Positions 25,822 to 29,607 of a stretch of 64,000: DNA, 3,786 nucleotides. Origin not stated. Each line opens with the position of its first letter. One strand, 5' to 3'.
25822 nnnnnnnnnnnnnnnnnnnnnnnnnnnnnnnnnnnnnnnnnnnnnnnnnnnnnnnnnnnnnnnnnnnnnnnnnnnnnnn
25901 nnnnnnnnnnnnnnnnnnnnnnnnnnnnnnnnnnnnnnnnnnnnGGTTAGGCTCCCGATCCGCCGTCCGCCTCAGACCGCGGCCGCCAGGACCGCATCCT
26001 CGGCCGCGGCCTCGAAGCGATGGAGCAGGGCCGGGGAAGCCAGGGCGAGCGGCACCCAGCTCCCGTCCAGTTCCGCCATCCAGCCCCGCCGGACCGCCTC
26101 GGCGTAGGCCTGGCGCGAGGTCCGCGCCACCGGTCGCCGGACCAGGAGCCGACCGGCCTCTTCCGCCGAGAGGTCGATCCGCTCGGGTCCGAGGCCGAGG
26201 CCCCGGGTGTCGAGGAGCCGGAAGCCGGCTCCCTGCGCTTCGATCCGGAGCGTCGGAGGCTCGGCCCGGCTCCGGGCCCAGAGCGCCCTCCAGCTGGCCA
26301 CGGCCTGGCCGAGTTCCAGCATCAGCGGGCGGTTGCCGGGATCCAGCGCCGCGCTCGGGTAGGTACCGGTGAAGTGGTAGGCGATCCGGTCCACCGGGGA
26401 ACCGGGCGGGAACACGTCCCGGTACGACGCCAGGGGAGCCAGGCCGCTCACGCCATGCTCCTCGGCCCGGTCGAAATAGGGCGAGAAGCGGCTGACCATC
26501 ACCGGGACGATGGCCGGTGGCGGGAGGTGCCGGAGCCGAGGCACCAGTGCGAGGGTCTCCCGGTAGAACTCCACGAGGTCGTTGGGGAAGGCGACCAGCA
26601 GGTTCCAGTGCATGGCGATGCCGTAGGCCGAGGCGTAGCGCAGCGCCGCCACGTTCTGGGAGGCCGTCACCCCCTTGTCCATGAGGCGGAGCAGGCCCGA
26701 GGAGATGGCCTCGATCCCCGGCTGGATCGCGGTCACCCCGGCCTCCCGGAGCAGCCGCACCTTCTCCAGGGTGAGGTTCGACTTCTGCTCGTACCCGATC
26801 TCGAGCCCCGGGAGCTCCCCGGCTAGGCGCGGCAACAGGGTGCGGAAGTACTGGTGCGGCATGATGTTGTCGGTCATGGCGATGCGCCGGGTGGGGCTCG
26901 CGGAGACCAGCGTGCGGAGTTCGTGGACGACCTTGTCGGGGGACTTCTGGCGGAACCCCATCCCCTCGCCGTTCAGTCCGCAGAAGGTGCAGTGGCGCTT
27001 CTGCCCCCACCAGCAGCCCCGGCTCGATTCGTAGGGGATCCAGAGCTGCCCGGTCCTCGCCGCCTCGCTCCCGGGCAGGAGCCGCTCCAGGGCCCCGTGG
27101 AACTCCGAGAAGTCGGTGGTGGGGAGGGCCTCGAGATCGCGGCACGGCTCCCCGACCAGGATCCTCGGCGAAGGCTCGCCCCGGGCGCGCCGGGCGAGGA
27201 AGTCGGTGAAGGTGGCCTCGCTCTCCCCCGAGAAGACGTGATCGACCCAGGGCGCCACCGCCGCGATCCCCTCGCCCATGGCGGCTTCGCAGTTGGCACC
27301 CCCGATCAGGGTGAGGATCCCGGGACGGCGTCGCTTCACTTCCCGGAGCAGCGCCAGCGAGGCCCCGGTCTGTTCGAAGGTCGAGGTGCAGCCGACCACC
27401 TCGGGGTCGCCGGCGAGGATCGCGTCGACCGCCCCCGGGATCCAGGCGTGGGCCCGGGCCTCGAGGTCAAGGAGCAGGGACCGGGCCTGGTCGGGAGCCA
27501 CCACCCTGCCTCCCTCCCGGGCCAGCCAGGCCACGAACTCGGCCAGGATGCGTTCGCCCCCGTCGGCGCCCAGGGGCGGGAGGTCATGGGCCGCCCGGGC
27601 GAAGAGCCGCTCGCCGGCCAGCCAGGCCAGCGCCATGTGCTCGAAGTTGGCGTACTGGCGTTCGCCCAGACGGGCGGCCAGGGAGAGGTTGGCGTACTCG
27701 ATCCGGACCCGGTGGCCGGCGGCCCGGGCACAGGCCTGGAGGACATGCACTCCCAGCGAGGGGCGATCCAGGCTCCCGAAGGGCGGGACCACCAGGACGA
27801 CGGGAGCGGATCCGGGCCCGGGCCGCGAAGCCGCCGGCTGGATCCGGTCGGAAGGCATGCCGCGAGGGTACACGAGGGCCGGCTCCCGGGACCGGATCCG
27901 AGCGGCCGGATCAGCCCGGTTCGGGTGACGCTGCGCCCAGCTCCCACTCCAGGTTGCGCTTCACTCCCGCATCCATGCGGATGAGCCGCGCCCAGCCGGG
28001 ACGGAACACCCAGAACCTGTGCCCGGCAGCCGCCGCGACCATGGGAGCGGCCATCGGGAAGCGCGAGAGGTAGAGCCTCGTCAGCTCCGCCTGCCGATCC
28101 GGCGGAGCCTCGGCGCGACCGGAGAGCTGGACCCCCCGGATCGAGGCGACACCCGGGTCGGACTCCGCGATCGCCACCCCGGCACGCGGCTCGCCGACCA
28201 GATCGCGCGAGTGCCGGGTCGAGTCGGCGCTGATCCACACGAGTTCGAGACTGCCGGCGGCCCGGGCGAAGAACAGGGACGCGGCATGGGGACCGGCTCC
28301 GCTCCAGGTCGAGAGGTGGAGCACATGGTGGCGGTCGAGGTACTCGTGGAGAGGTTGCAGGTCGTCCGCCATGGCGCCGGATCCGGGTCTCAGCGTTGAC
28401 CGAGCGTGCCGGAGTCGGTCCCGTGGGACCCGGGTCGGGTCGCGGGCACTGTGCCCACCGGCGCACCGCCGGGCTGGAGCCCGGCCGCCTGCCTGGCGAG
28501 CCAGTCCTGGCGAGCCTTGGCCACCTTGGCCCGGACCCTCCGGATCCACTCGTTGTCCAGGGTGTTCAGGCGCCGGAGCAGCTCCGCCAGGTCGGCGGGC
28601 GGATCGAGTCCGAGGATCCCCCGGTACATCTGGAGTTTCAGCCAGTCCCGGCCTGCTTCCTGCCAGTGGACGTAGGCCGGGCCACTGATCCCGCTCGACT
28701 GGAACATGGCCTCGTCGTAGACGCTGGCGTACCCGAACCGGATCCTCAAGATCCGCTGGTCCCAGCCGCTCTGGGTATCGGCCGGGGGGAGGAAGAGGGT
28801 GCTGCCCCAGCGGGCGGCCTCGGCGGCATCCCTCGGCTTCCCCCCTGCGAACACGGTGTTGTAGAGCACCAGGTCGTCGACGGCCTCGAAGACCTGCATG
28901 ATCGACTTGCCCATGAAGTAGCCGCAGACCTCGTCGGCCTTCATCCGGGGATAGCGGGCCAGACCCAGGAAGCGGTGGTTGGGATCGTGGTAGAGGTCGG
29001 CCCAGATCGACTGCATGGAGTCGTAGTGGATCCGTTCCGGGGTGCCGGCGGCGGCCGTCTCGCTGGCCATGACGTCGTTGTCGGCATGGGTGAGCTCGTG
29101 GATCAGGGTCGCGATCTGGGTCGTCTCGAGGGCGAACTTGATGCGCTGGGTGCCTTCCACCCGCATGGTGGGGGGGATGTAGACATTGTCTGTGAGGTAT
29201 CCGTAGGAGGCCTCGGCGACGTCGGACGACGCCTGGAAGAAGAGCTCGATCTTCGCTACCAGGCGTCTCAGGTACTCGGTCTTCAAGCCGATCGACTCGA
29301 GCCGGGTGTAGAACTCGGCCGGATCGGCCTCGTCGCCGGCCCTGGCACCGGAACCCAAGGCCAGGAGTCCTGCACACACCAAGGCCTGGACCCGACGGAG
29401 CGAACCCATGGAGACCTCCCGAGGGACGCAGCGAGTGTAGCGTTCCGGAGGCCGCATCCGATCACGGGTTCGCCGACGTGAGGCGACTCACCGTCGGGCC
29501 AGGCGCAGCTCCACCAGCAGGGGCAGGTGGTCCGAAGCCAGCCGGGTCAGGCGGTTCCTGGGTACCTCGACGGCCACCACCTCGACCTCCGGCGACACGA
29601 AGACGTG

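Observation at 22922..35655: ~12.6-kb minus-strand envelope/glycan operon containing a B12-binding radical-SAM enzyme with non-canonical CX7CX2C motif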

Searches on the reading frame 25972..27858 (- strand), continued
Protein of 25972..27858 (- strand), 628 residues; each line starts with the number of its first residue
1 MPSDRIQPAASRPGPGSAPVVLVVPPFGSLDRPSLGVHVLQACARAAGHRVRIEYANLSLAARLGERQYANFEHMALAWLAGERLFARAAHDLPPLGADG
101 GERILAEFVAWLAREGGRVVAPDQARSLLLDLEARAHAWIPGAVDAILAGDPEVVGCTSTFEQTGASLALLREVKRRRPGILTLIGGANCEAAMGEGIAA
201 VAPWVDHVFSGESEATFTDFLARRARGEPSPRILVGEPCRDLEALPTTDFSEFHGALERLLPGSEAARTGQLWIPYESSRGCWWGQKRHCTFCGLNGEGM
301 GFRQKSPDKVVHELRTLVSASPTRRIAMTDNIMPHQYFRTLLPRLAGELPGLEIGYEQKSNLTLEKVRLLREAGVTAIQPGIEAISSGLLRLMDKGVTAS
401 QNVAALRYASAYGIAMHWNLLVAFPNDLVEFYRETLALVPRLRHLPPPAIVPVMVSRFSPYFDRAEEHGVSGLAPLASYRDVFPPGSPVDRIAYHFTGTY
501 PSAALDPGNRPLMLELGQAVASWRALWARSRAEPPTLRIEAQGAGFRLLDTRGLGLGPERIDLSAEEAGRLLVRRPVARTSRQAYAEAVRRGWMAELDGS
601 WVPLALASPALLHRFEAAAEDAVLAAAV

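Call 78: search_dna_similar(query=window:25972-27858:-, collection=plasmids, mode=protein, max_rows=25)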
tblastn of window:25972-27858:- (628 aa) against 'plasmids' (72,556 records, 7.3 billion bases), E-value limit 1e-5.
Records with a match: 86; places in all: 89; records where one place covers at least 80% of the query: 17.
Best place of each record, by identity: <60% 86.
By first word of the organism name: Rhizobium 26; Streptomyces 24; Sinorhizobium 7; Mesorhizobium 4; Pseudomonas 2; Streptantibioticus 2; Skermanella 2; Bacillus 2; Aminobacter 1; Paracoccus 1; and 15 more.
By predicted mobility (MOB-suite, as given by PLSDB): non-mobilizable 42; conjugative 30; mobilizable 14.
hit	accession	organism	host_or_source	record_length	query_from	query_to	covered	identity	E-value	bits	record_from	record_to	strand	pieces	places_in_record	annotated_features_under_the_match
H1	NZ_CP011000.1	Sinorhizobium meliloti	-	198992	20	609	94%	34.4%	4e-74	266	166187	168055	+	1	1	RiPP maturation radical SAM C-methyltransferase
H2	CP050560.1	Sinorhizobium meliloti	Melilotus officinalis,cell culture,root ...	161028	20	609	94%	33.8%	3e-73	264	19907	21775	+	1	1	RiPP maturation radical SAM protein 1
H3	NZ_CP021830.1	Sinorhizobium meliloti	Medicago truncatula,Single Cell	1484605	20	609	94%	33.8%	6e-73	263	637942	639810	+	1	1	record has no annotation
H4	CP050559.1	Sinorhizobium meliloti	Melilotus officinalis,cell culture,root ...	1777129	20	609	94%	33.8%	6e-73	263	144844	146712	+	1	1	RiPP maturation radical SAM protein 1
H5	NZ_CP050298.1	Mesorhizobium huakuii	Oxytropis kamtschatica,cell ...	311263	20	609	94%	33.3%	3e-73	264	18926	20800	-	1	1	RiPP maturation radical SAM C-methyltransferase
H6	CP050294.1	Mesorhizobium loti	Oxytropis kamtschatica,cell ...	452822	20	609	94%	33.3%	3e-73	264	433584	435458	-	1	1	RiPP maturation radical SAM protein 1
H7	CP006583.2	Mesorhizobium huakuii 7653R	Rice field soil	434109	20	609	94%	33.1%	6e-78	277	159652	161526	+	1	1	RiPP maturation radical SAM protein 1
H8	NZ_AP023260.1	Mesorhizobium sp. L-2-11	Lotus japonicus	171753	20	609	94%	33.1%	5e-75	269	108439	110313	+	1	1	RiPP maturation radical SAM C-methyltransferase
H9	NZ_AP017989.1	Aminobacter sp. SS-2016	Lotus japoicus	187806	20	609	94%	33.1%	5e-75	269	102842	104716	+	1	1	RiPP maturation radical SAM C-methyltransferase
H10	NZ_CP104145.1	Rhizobium sullae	Sulla coronaria,cell culture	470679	20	610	94%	32.6%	8e-64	236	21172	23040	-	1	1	RiPP maturation radical SAM C-methyltransferase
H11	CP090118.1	Rhizobium leguminosarum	Trifolium ambiguum,Cell culture,Plant ...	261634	20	610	94%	32.5%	2e-66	243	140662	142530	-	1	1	RiPP maturation radical SAM C-methyltransferase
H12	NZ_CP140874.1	Rhizobium beringeri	Trifolium pratense,whole organism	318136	20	610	94%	32.5%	2e-66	243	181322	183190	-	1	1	RiPP maturation radical SAM C-methyltransferase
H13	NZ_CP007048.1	Rhizobium leguminosarum bv. trifolii WSM1689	root nodule of Trifolium uniflorum ...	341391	20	610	94%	32.4%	1e-65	241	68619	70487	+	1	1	RiPP maturation radical SAM C-methyltransferase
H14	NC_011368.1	Rhizobium leguminosarum bv. trifolii WSM2304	-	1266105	20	609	94%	32.0%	1e-59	223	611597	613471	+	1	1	record has no annotation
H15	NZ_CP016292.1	Rhizobium leguminosarum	Vavilovia formosa,cell culture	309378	20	560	86%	34.0%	6e-65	239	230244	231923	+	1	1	RiPP maturation radical SAM C-methyltransferase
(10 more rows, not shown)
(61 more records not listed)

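Call 79: search_protein_families(library=ncbifam, max_evalue=0.01, proteins=[L083:3974-5656:-, L083:2350-3912:-, L036:2317-3030:+])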
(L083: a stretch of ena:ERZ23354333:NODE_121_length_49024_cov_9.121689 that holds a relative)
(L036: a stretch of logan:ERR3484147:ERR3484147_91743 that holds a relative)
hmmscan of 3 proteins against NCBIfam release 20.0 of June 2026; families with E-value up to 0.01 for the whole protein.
L083:3974-5656:- (560 aa): 1 family
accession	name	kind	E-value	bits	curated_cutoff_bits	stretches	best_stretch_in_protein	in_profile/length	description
NF038108.1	RiPP_NF038108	subfamily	7.5e-32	109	30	9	440-482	18-60/65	Cys-every-fifth RiPP peptide CefA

L083:2350-3912:- (520 aa): 61 families (the best 25 are shown)
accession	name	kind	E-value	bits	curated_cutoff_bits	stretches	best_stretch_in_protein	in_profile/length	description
TIGR04463.1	rSAM_vs_C_rich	equivalog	6.5e-156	519.5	525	1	40-480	1-438/438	TIGR04463 family radical SAM/SPASM RiPP maturase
TIGR04334.1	rSAM_Clo7bot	equivalog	7.1e-72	242.4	600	1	38-466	3-429/440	radical SAM/SPASM domain Clo7bot peptide maturase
NF038107.1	rSAM_NF038107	equivalog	1.5e-59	201.9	600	1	38-438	4-402/444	Cys-every-fifth radical SAM/SPASM peptide maturase CefB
NF052473.1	rSAM_FlmE_OhkG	exception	1.9e-54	185.1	500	2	38-302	4-281/481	FlmE/OhkG family radical SAM/SPASM peptide maturase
TIGR04280.1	geopep_mat_rSAM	hypoth_equivalog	1.7e-44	152.5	400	1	83-444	45-400/428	geopeptide radical SAM maturase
NF047865.1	rSAM_PapB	equivalog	2e-26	93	340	1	129-438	10-318/330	PapB family radical SAM/SPASM ranthipeptide maturase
NF041298.1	rSAM_mat_DynA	equivalog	3.2e-21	75.7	450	1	126-299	5-176/356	dynobactin maturation radical SAM/SPASM protein DynA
TIGR03906.1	quino_hemo_SAM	equivalog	1.4e-19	70.1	453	1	117-284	91-258/467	quinohemoprotein amine dehydrogenase maturation protein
TIGR03942.1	sulfatase_rSAM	equivalog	1.6e-19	70.2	349.45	1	130-459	9-347/363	anaerobic sulfatase maturase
TIGR03974.1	rSAM_six_Cys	equivalog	1.2e-18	67.3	425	1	122-302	99-278/451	thioether cross-link-forming SCIFF peptide maturase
TIGR04068.1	rSAM_ocin_clost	equivalog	5.4e-18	65.1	500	1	82-296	44-260/462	Cys-rich peptide radical SAM maturase CcpM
TIGR04136.1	rSAM_FibroRumin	equivalog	7.3e-17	61.3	400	1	131-441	100-423/458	FibroRumin system radical SAM peptide maturase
NF041707.1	rSAM_YhhB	equivalog_domain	1.3e-15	57.2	445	1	132-271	12-155/369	cyclophane-forming radical SAM/SPASM peptide maturase YhhB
TIGR04064.1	rSAM_nif11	equivalog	3e-15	55.9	518.7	1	116-272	74-228/459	nif11-like peptide radical SAM maturase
TIGR03978.1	rSAM_paired_1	equivalog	3.4e-14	52.5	370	1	48-302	11-262/466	His-Xaa-Ser system radical SAM maturase HxsB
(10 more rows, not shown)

L036:2317-3030:+ (237 aa): 0 families

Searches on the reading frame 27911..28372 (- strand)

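Call 5: search_protein_families(library=pfam, max_evalue=0.01, proteins=[window:27914-28372:-])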
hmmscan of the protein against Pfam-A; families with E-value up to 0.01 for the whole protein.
seq(153 aa): 2 families
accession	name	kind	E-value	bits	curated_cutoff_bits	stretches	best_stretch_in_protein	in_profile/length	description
PF01243.27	PNPOx_N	-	1.8e-07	32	28.1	1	9-130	6-118/120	Pyridoxamine 5'-phosphate oxidase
PF12900.13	Pyridox_ox_2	-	1.9e-05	25.1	27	1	8-102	5-104/140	Pyridoxamine 5'-phosphate oxidase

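Call 6: search_protein_families(library=ncbifam, max_evalue=0.01, proteins=[window:27911-28372:-])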
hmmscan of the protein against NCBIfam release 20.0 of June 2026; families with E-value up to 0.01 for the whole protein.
window:27911-28372:- (153 aa): 2 families
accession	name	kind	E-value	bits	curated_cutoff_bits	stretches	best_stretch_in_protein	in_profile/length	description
NF002900.0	PRK03467.1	equivalog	1.7e-11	44.1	176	1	2-111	4-114/150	YhbP family protein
TIGR03618.1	Rv1155_F420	subfamily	0.002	18.3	79.05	1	10-104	3-97/127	TIGR03618 family F420-dependent PPOX class oxidoreductase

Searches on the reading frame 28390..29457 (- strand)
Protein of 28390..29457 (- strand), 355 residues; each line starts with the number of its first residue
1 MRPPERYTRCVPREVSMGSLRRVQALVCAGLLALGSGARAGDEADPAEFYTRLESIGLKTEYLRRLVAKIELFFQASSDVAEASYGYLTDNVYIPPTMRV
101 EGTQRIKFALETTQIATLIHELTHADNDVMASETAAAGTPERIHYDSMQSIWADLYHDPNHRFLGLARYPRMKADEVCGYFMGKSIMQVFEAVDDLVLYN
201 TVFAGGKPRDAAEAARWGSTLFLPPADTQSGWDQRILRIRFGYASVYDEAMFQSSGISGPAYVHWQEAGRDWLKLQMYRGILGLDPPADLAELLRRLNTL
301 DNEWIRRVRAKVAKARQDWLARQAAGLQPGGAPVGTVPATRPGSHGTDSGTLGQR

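Call 5: search_protein_families(library=pfam, max_evalue=0.01, proteins=[window:28393-29457:-])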
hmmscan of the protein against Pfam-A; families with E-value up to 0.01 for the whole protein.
seq(355 aa): 1 family
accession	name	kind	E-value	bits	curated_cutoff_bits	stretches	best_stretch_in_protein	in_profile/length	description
PF19801.4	DUF6284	-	0.0044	17.5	27.4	1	289-328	45-83/86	Family of unknown function (DUF6284)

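Call 6: search_protein_families(library=ncbifam, max_evalue=0.01, proteins=[window:28390-29457:-])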
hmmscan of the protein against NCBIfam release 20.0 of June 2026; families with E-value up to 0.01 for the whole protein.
window:28390-29457:- (355 aa): 0 families

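Call 27: search_solved_structures(query=window:28390-29457:-, max_evalue=1)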
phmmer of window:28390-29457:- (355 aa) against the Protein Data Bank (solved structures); distinct sequences matched with E-value up to 1: 0.

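Call 35: search_protein_families(library=pfam, max_evalue=10, proteins=[window:28390-29457:-])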
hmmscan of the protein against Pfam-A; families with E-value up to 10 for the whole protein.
window:28390-29457:- (355 aa): 3 families
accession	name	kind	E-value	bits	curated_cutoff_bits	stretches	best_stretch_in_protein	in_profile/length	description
PF19801.4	DUF6284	-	0.0044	17.5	27.4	1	289-328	45-83/86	Family of unknown function (DUF6284)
PF09686.15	Plasmid_RAQPRD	-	0.069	13.8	23.1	1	109-146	3-40/76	Plasmid protein of unknown function (Plasmid_RAQPRD)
PF18818.7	MPTase-PolyVal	-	0.18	12.4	27.5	1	78-126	16-56/126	Zincin-like metallopeptidase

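Call 52: find_homologous_proteins(query=window:28390-29409:-, max_evalue=0.001)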
Query window:28390-29409:- (339 aa): 17 proteins with E <= 0.001 among 8000 candidates.
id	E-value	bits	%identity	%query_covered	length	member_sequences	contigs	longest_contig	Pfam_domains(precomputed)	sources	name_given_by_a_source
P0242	3.4e-227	771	100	100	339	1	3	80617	-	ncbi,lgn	-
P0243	9.2e-142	490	71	89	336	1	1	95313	-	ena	-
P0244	6.3e-81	291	50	81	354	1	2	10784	-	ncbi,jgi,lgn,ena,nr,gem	ncbi:MAG: hypothetical protein KKH28_02025 [Elusimicrobia bacterium]|nr:hypothetical protein [Elusim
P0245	3.3e-79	285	48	83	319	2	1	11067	-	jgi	jgi:hypothetical protein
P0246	1.6e-77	279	46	82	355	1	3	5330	-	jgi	jgi:hypothetical protein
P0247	6.1e-75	271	48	78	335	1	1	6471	-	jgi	-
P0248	3.5e-71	258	49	85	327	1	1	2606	-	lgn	-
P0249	1.9e-66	243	46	82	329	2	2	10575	-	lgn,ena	-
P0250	8.9e-66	241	42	84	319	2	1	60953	-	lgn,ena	-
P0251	1.7e-65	240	46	80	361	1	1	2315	-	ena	-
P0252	2.3e-65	239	46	84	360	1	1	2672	-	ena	-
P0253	4.9e-60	222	45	81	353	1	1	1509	-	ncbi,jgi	jgi:hypothetical protein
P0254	1.3e-51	194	42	82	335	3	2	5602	-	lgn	-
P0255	8.6e-51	191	37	84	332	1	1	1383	-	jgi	-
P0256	1.2e-50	191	42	80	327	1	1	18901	-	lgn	-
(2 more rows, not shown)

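Call 53: find_encoding_contigs(protein=P0243, flank=10000, max_places=2)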
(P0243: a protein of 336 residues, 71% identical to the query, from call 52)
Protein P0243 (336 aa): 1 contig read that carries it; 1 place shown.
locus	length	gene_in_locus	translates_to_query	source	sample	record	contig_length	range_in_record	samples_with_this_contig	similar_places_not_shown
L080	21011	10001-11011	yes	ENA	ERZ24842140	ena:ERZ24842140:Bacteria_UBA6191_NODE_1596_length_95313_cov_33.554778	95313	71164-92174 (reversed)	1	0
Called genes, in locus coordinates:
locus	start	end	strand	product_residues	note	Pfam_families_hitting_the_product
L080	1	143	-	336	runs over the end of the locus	PF00724:Oxidored_FMN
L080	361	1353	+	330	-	PF01408:GFO_IDH_MocA, PF02894:GFO_IDH_MocA_C (weak), PF22725:GFO_IDH_MocA_C3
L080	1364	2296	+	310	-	PF25087:GMPPB_C (faint), PF25084:LbH_EIF2B (faint), PF00132:Hexapep (faint)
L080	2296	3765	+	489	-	PF13439:Glyco_transf_4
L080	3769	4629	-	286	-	PF00126:HTH_1, PF03466:LysR_substrate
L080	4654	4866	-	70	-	-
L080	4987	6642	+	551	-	PF28559:TPR_SusR (faint)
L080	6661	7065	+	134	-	PF00903:Glyoxalase, PF18029:Glyoxalase_6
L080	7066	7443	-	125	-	PF04430:DUF498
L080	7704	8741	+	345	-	-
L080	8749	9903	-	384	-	-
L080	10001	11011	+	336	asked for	-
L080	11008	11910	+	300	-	PF13489:Methyltransf_23 (faint), PF01209:Ubie_methyltran, PF13649:Methyltransf_25, PF13847:Methyltransf_31, PF08241:Methyltransf_11, PF08242:Methyltransf_12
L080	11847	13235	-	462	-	PF00069:Pkinase, PF01636:APH (faint), PF07714:PK_Tyr_Ser-Thr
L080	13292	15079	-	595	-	PF00654:Voltage_CLC, PF00571:CBS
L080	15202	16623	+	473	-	PF09822:ABC_transp_aux (weak)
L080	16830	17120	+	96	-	PF00166:Cpn10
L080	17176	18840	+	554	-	-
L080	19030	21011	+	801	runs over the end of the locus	PF00069:Pkinase, PF07714:PK_Tyr_Ser-Thr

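Call 54: find_encoding_contigs(protein=P0244, flank=10000, max_places=2)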
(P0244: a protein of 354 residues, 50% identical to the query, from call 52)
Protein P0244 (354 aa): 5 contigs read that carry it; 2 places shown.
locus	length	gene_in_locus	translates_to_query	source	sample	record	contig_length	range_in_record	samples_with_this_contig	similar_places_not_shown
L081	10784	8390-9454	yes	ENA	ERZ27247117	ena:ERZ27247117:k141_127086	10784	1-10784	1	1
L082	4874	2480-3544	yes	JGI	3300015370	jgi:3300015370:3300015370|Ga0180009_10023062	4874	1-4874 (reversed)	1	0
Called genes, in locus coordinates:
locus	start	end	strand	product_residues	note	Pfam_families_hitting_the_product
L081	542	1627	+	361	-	PF00389:2-Hacid_dh, PF02826:2-Hacid_dh_C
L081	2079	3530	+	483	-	PF07690:MFS_1, PF00854:PTR2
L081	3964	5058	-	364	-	PF00089:Trypsin, PF13365:Trypsin_2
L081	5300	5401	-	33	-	-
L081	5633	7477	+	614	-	PF01136:Peptidase_U32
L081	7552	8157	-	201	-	-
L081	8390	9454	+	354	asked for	-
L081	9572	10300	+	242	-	-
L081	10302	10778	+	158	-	PF00877:NLPC_P60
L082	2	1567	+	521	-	?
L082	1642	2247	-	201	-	-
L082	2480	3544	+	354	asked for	-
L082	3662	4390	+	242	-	-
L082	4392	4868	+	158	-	PF00877:NLPC_P60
